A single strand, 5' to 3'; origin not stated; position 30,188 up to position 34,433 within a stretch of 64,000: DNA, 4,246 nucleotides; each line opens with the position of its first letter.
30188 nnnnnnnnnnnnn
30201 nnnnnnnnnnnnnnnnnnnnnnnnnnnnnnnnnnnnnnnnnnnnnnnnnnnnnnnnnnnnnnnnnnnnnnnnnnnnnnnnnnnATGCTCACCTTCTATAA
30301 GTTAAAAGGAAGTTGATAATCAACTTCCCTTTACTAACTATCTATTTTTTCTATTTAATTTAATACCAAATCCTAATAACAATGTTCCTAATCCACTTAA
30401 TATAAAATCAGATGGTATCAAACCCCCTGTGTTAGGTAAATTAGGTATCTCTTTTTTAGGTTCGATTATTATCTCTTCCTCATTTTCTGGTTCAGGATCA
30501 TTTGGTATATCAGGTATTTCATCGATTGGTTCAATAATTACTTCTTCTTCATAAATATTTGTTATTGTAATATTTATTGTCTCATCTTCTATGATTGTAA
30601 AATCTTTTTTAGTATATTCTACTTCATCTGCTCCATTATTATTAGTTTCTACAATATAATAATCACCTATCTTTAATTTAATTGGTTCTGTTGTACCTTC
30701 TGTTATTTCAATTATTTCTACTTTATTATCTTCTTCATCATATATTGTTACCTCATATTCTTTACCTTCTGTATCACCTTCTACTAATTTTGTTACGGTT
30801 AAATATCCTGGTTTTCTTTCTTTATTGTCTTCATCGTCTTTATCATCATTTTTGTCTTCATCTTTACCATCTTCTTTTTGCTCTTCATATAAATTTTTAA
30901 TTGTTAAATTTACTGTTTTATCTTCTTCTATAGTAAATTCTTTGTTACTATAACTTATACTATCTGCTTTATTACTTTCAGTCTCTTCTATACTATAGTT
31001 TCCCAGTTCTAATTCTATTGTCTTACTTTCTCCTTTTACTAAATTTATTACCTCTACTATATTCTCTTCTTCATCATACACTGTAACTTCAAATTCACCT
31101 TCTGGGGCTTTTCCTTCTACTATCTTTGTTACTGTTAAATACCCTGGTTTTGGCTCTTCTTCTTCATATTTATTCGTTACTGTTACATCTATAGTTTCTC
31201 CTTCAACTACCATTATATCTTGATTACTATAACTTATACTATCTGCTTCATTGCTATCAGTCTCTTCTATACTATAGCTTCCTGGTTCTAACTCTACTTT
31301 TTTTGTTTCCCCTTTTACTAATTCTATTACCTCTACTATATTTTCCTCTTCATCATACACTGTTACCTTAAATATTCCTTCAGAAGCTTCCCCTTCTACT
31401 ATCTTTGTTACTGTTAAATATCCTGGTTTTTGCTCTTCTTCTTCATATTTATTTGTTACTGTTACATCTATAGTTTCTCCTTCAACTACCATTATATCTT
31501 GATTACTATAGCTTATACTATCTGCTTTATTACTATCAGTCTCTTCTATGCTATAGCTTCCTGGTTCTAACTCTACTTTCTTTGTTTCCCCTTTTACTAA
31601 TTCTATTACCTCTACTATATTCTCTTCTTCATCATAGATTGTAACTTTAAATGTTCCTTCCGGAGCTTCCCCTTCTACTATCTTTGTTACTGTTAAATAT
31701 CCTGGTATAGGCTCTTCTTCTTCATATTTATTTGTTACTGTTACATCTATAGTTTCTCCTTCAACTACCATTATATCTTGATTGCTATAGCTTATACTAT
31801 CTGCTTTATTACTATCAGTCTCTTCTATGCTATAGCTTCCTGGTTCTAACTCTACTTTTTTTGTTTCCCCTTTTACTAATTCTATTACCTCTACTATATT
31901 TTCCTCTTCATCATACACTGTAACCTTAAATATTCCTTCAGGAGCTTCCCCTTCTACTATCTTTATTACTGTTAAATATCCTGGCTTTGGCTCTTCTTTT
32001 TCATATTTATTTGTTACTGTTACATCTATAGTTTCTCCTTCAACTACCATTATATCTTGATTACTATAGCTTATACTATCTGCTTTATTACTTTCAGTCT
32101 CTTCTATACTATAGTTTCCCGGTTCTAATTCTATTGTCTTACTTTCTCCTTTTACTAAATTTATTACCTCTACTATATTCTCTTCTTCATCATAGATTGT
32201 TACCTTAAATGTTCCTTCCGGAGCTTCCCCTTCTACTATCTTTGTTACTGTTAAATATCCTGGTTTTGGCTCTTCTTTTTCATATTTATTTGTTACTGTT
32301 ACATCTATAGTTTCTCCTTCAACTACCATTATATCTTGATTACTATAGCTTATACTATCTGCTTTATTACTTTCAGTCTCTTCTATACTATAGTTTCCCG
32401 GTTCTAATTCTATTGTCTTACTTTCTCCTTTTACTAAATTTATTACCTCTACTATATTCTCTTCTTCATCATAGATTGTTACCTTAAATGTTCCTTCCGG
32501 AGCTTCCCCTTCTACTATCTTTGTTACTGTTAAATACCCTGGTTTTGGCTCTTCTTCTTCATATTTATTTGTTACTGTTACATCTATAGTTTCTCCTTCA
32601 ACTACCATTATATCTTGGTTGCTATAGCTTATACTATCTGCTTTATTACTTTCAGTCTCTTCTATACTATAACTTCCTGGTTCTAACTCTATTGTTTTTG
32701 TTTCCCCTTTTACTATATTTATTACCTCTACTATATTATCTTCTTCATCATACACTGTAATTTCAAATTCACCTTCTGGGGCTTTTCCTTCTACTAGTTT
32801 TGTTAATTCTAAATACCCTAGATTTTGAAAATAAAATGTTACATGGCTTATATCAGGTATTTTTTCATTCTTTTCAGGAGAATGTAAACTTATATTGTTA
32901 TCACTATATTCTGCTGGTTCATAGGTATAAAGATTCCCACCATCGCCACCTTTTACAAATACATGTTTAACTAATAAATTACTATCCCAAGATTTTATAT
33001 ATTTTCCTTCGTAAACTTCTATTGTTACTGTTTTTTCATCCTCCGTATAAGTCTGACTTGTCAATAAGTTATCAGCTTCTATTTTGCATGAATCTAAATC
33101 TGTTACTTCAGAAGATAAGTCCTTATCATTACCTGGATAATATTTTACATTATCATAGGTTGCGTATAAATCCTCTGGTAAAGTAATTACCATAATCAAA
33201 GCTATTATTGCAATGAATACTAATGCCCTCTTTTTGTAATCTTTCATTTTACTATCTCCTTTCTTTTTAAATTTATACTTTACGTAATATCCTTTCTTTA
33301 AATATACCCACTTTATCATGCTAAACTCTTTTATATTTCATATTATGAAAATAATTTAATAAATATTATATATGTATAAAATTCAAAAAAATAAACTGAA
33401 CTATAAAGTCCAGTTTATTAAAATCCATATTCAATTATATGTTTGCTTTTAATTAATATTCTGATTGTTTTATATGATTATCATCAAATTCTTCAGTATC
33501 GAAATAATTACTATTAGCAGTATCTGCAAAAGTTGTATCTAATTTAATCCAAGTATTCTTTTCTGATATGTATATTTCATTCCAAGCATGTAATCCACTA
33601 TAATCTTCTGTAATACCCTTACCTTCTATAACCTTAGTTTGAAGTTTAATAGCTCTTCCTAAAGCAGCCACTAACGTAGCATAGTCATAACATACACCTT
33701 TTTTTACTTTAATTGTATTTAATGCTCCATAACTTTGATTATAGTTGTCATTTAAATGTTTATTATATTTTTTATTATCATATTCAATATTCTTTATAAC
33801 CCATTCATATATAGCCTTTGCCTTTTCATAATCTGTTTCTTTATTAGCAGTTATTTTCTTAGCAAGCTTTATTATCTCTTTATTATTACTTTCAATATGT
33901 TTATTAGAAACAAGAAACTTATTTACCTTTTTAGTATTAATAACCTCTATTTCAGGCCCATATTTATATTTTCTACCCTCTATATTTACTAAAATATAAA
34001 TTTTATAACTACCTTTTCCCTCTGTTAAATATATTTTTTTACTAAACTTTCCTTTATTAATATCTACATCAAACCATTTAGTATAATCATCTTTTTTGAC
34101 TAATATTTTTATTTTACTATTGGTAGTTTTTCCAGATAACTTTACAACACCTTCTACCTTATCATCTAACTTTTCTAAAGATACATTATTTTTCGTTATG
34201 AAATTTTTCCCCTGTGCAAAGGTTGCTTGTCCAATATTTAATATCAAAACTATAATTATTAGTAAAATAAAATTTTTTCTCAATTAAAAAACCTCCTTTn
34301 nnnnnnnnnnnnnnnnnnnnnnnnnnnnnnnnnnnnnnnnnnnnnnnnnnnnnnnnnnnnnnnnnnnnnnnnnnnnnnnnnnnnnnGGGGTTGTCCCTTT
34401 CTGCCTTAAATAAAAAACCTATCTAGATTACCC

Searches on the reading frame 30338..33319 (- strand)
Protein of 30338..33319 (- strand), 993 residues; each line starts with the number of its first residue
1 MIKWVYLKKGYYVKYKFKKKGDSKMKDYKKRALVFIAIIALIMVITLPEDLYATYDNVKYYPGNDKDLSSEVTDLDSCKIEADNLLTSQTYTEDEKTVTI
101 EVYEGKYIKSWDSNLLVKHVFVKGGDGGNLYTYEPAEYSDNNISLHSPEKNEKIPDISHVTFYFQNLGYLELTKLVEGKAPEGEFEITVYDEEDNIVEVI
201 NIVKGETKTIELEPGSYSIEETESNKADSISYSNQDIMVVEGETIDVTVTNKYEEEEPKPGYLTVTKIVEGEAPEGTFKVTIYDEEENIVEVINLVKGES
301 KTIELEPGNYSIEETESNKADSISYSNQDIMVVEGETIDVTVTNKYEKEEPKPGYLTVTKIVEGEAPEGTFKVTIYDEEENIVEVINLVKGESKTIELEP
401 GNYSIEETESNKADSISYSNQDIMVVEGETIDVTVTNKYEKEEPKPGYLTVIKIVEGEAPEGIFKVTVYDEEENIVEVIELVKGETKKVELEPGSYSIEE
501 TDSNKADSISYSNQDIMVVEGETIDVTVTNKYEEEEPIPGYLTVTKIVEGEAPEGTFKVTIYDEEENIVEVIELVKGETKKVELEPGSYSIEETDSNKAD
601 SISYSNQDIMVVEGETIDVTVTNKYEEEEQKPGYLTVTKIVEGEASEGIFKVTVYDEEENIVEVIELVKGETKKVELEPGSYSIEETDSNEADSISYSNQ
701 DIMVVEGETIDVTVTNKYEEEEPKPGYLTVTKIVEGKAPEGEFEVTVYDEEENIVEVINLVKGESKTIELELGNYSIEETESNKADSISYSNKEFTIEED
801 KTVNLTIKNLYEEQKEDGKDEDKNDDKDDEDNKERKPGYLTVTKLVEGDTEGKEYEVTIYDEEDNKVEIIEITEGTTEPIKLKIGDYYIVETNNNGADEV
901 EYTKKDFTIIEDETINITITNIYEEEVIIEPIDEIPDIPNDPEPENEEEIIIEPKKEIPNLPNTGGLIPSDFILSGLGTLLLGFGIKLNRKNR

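Call 6: search_protein_families(library=pfam, proteins=[window:30338-33319:-])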
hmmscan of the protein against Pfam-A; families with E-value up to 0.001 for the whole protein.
window:30338-33319:- (993 aa): 8 families
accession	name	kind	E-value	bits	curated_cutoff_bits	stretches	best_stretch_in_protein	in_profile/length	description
PF19407.5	DUF5979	-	2e-15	57.7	25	0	542-626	1-104/104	Domain of unknown function (DUF5979)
PF17802.7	SpaA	-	5.7e-15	55.7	23.1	0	184-252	18-90/91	Prealbumin-like fold domain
PF11141.13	DUF2914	-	1.7e-08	34.5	23.6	0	724-758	24-58/62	Protein of unknown function (DUF2914)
PF13860.13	FlgD_ig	-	2.5e-07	31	27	0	550-578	18-46/79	FlgD Ig-like domain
PF17483.7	TbpB_C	-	2.7e-06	28.1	25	0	588-627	6-49/98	C-lobe handle domain of Tf-binding protein B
PF00925.25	GTP_cyclohydro2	-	4.9e-06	26.7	23.3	0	739-765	11-37/165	GTP cyclohydrolase II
PF16053.10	MRP-S34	-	0.00014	22.3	24.5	0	622-657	22-57/130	Mitochondrial 28S ribosomal protein S34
PF04797.18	Herpes_ORF11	-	0.00035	20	27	0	415-462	261-307/375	Herpesvirus dUTPase protein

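Call 38: search_protein_families(library=ncbifam, proteins=[window:30338-33319:-], max_evalue=0.01)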
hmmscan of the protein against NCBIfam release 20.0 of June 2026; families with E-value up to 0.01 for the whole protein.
window:30338-33319:- (993 aa): 3 families
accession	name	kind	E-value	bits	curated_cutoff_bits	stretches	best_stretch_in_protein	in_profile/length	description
TIGR04366.1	cupin_WbuC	subfamily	1.7e-10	40.9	42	0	275-310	63-99/132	WbuC family cupin fold metalloprotein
NF011235.0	PRK14642.1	equivalog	0.00011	21.8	297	0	393-436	67-110/199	ribosome maturation factor RimP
NF041951.1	phage_RstR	subfamily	0.0018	18.6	80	0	616-640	26-50/108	RstR family transcriptional repressor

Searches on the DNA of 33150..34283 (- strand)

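Call 66: search_rna_families(sources=[L083, L086, L088, L100, L109, L120, L011, L013, L020, L005, L002, L007, L001, L009], threshold=gathering)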
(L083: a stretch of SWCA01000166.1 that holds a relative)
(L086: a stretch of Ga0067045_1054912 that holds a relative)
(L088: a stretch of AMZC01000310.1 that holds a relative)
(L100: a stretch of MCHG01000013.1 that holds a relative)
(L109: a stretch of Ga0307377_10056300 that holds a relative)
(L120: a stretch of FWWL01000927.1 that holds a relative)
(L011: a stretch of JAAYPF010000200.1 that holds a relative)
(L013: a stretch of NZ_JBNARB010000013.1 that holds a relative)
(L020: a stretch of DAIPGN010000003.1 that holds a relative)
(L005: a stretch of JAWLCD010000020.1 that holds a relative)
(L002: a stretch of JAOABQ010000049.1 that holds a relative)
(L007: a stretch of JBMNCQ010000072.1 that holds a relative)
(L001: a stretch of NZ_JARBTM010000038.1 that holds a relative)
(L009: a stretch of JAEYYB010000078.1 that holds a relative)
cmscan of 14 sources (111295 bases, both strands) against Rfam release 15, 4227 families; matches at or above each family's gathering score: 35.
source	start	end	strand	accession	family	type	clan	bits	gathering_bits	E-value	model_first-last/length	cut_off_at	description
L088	703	787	+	RF01051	c-di-GMP-I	Cis-reg; riboswitch;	CL00126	87.2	35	1.2e-15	1-87/87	no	c-di-GMP-I riboswitch aptamer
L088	875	960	+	RF01051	c-di-GMP-I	Cis-reg; riboswitch;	CL00126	86.7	35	1.6e-15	1-87/87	no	c-di-GMP-I riboswitch aptamer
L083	710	797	+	RF01051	c-di-GMP-I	Cis-reg; riboswitch;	CL00126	86.4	35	2e-15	1-87/87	no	c-di-GMP-I riboswitch aptamer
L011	5699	5783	+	RF01051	c-di-GMP-I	Cis-reg; riboswitch;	CL00126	86.2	35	2.1e-15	1-87/87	no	c-di-GMP-I riboswitch aptamer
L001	1473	1556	+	RF01051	c-di-GMP-I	Cis-reg; riboswitch;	CL00126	86.1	35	2.3e-15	1-87/87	no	c-di-GMP-I riboswitch aptamer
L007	5713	5797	+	RF01051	c-di-GMP-I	Cis-reg; riboswitch;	CL00126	85.7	35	2.9e-15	1-87/87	no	c-di-GMP-I riboswitch aptamer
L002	3222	3306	+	RF01051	c-di-GMP-I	Cis-reg; riboswitch;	CL00126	84.3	35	6.4e-15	1-87/87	no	c-di-GMP-I riboswitch aptamer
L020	5754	5838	+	RF01051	c-di-GMP-I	Cis-reg; riboswitch;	CL00126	83.5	35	9.7e-15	1-87/87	no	c-di-GMP-I riboswitch aptamer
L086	889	975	+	RF01051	c-di-GMP-I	Cis-reg; riboswitch;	CL00126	83.1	35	1.2e-14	1-87/87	no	c-di-GMP-I riboswitch aptamer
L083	885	970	+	RF01051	c-di-GMP-I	Cis-reg; riboswitch;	CL00126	82.8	35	1.5e-14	1-87/87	no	c-di-GMP-I riboswitch aptamer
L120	699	783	+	RF01051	c-di-GMP-I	Cis-reg; riboswitch;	CL00126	81.9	35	2.5e-14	1-87/87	no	c-di-GMP-I riboswitch aptamer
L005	5860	5947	+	RF01051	c-di-GMP-I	Cis-reg; riboswitch;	CL00126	81.7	35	2.8e-14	1-87/87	no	c-di-GMP-I riboswitch aptamer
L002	3399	3489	+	RF01051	c-di-GMP-I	Cis-reg; riboswitch;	CL00126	81.5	35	3e-14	1-87/87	no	c-di-GMP-I riboswitch aptamer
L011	5873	5957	+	RF01051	c-di-GMP-I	Cis-reg; riboswitch;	CL00126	80.8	35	4.4e-14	1-87/87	no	c-di-GMP-I riboswitch aptamer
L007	5875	5962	+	RF01051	c-di-GMP-I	Cis-reg; riboswitch;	CL00126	80.8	35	4.5e-14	1-87/87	no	c-di-GMP-I riboswitch aptamer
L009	5543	5626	+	RF01051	c-di-GMP-I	Cis-reg; riboswitch;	CL00126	80.2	35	6.2e-14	1-87/87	no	c-di-GMP-I riboswitch aptamer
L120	878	964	+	RF01051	c-di-GMP-I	Cis-reg; riboswitch;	CL00126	80.1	35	6.8e-14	1-87/87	no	c-di-GMP-I riboswitch aptamer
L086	740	824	+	RF01051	c-di-GMP-I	Cis-reg; riboswitch;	CL00126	78.7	35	1.5e-13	1-87/87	no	c-di-GMP-I riboswitch aptamer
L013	5880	5963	+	RF03167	c-di-GMP-I-GGC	Cis-reg; riboswitch;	CL00126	77.2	59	2.4e-16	1-80/80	no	c-di-GMP-I-GGC riboswitch aptamer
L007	7142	7224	+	RF01786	c-di-GMP-II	Cis-reg; riboswitch;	CL00127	77.1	53.5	1.9e-15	1-84/84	no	Cyclic di-GMP-II riboswitch aptamer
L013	7175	7262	+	RF01786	c-di-GMP-II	Cis-reg; riboswitch;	CL00127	76.9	53.5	2.2e-15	1-84/84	no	Cyclic di-GMP-II riboswitch aptamer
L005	5689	5772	+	RF01051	c-di-GMP-I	Cis-reg; riboswitch;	CL00126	76.8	35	4.3e-13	1-87/87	no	c-di-GMP-I riboswitch aptamer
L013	5722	5806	+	RF03167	c-di-GMP-I-GGC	Cis-reg; riboswitch;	CL00126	75.9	59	5.7e-16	1-80/80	no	c-di-GMP-I-GGC riboswitch aptamer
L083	2070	2153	+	RF01786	c-di-GMP-II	Cis-reg; riboswitch;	CL00127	73.8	53.5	1.6e-14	1-84/84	no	Cyclic di-GMP-II riboswitch aptamer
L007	8772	8856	+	RF01786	c-di-GMP-II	Cis-reg; riboswitch;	CL00127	73.3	53.5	2.3e-14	1-84/84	no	Cyclic di-GMP-II riboswitch aptamer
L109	675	759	+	RF01051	c-di-GMP-I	Cis-reg; riboswitch;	CL00126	73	35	3.6e-12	1-87/87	no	c-di-GMP-I riboswitch aptamer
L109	875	962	+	RF01051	c-di-GMP-I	Cis-reg; riboswitch;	CL00126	72.7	35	4.3e-12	1-87/87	no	c-di-GMP-I riboswitch aptamer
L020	5897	5984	+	RF01051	c-di-GMP-I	Cis-reg; riboswitch;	CL00126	69.5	35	2.6e-11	1-87/87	no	c-di-GMP-I riboswitch aptamer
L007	6863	6946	+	RF01786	c-di-GMP-II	Cis-reg; riboswitch;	CL00127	63.6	53.5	1.3e-11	1-84/84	no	Cyclic di-GMP-II riboswitch aptamer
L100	678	785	+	RF03167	c-di-GMP-I-GGC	Cis-reg; riboswitch;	CL00126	62.9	59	3.1e-12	1-80/80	no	c-di-GMP-I-GGC riboswitch aptamer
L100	852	960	+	RF01051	c-di-GMP-I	Cis-reg; riboswitch;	CL00126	62.2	35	1.6e-09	1-87/87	no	c-di-GMP-I riboswitch aptamer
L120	2058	2141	+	RF01786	c-di-GMP-II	Cis-reg; riboswitch;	CL00127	61.5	53.5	5e-11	1-84/84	no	Cyclic di-GMP-II riboswitch aptamer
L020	6989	7075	+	RF01786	c-di-GMP-II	Cis-reg; riboswitch;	CL00127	55.4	53.5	2.7e-09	1-84/84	no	Cyclic di-GMP-II riboswitch aptamer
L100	2062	2129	+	RF01786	c-di-GMP-II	Cis-reg; riboswitch;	CL00127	55.2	53.5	3.1e-09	9-76/84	no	Cyclic di-GMP-II riboswitch aptamer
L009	5721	5814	+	RF01051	c-di-GMP-I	Cis-reg; riboswitch;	CL00126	43.4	35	6.2e-05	1-87/87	no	c-di-GMP-I riboswitch aptamer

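Call 68: search_rna_families(source=window, start=33150, end=33500, threshold=evalue, max_evalue=10)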
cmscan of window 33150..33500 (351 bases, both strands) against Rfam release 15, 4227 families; matches with E-value up to 10: 3.
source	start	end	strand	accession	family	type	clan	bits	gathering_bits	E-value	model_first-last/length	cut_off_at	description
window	33158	33241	+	RF01179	snoU83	Gene; snRNA; snoRNA; CD-box;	-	21.9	50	0.26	1-84/84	no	Small nucleolar RNA U83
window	33378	33416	-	RF01615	ceN111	Gene; snRNA; snoRNA; CD-box;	-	18.1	43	1.2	1-70/70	no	Nematode snoRNA ceN111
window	33256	33284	+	RF01454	RCNMV_5UTR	Cis-reg;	-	13.3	75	7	87-115/123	no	5'UTR enhancer element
